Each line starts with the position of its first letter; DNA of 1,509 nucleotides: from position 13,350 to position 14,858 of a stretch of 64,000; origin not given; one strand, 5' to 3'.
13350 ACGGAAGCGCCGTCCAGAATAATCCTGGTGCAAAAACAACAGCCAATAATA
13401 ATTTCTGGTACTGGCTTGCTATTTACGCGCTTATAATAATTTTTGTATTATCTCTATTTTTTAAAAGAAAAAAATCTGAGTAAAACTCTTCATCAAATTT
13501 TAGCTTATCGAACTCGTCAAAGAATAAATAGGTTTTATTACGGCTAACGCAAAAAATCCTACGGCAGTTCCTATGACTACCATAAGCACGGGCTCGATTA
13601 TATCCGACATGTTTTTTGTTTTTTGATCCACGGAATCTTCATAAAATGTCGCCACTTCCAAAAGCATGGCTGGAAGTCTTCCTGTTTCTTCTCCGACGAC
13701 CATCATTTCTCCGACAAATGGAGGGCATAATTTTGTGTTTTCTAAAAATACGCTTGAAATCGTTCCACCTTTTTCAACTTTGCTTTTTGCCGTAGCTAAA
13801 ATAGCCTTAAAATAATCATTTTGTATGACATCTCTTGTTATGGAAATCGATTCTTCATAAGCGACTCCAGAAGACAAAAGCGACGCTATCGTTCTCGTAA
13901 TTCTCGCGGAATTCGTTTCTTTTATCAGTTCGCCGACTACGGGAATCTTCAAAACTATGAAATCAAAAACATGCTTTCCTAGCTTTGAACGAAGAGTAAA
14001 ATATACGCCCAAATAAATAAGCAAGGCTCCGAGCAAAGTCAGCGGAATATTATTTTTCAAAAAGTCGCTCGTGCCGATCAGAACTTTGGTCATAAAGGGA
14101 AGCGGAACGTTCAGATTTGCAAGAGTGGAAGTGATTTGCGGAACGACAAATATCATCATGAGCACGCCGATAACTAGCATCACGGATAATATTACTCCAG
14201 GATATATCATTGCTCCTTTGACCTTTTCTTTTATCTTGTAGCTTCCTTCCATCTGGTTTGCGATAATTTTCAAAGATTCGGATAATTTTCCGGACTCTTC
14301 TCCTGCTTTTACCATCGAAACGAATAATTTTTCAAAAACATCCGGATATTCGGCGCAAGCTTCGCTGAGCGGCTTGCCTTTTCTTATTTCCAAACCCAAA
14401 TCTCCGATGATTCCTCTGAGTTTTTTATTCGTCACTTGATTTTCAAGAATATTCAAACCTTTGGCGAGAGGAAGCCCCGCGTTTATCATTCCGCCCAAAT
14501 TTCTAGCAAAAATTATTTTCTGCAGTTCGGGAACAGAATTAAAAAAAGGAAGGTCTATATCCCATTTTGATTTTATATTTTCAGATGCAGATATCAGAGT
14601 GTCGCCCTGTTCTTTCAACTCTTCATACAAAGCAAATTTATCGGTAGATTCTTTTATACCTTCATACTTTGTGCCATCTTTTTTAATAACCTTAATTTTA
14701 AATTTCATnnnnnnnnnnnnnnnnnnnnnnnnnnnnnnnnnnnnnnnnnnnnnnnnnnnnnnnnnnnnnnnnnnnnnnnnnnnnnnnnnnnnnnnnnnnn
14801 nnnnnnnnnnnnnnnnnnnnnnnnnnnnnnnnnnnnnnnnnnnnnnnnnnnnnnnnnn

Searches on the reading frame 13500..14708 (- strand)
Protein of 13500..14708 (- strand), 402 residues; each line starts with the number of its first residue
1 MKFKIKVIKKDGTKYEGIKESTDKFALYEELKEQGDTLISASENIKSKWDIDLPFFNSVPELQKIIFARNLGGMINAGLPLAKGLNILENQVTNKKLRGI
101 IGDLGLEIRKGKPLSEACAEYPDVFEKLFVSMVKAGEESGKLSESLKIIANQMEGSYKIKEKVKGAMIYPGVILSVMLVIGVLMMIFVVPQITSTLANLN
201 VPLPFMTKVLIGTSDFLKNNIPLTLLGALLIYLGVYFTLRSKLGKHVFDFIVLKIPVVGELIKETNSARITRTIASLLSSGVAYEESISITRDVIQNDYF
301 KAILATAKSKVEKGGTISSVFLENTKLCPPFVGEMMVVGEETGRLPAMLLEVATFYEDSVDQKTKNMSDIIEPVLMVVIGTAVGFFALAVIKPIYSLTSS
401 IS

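Call 26: search_protein_families(library=pfam, max_evalue=0.001, proteins=[window:13500-14708:-])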
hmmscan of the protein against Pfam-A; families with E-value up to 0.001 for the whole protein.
window:13500-14708:- (402 aa): 1 family
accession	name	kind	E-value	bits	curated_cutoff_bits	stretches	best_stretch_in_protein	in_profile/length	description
PF00482.28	T2SSF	-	3.4e-56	189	25.2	2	67-190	1-125/125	Type II secretion system (T2SS), protein F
